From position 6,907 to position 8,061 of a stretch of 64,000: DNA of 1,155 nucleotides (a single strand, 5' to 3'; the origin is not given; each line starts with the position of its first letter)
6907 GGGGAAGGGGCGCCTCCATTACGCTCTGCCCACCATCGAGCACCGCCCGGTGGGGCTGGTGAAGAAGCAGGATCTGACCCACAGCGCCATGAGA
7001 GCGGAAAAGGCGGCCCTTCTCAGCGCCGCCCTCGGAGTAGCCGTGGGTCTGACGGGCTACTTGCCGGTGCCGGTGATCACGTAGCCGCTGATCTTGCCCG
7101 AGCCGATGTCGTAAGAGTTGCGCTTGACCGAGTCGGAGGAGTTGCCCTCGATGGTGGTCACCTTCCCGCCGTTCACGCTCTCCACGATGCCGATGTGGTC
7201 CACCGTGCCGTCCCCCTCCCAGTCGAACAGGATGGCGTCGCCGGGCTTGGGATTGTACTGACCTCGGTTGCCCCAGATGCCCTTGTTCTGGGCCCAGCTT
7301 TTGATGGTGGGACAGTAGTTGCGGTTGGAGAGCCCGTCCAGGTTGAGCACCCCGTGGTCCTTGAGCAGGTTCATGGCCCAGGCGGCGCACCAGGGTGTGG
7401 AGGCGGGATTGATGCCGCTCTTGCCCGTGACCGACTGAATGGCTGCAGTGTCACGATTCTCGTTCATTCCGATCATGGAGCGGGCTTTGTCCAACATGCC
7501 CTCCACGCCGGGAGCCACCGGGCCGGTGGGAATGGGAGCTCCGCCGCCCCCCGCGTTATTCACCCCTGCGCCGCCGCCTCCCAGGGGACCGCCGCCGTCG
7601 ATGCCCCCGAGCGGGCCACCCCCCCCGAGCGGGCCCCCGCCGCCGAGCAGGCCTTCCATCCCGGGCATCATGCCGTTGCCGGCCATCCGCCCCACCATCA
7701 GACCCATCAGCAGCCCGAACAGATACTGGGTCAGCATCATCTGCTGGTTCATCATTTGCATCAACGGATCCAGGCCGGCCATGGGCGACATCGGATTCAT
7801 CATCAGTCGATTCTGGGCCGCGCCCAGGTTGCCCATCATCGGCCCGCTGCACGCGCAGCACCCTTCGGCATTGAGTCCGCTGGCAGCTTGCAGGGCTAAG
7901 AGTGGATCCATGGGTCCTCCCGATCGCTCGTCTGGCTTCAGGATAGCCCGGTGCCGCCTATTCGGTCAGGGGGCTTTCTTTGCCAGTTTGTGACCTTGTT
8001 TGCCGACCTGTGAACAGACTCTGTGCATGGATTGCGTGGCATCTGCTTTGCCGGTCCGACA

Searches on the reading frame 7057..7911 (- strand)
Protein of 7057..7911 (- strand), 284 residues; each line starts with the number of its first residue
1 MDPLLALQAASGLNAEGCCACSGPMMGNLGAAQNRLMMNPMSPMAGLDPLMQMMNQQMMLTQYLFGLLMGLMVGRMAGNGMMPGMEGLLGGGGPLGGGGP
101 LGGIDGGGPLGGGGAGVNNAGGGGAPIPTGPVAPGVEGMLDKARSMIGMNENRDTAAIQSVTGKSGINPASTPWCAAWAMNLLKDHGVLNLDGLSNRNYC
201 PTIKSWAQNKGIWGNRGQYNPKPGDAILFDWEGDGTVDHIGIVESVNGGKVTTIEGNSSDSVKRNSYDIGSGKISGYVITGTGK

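Call 59: search_protein_families(library=pfam, proteins=[window:7057-7911:-], max_evalue=0.01)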
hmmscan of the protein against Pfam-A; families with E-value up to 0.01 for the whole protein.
window:7057-7911:- (284 aa): 2 families
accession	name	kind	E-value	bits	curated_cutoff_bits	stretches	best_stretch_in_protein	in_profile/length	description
PF05257.22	CHAP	-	1.2e-13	51.7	26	1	171-257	5-81/81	CHAP domain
PF12671.13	Amidase_6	-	0.0063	17.1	23.2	1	218-265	100-148/163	Putative amidase domain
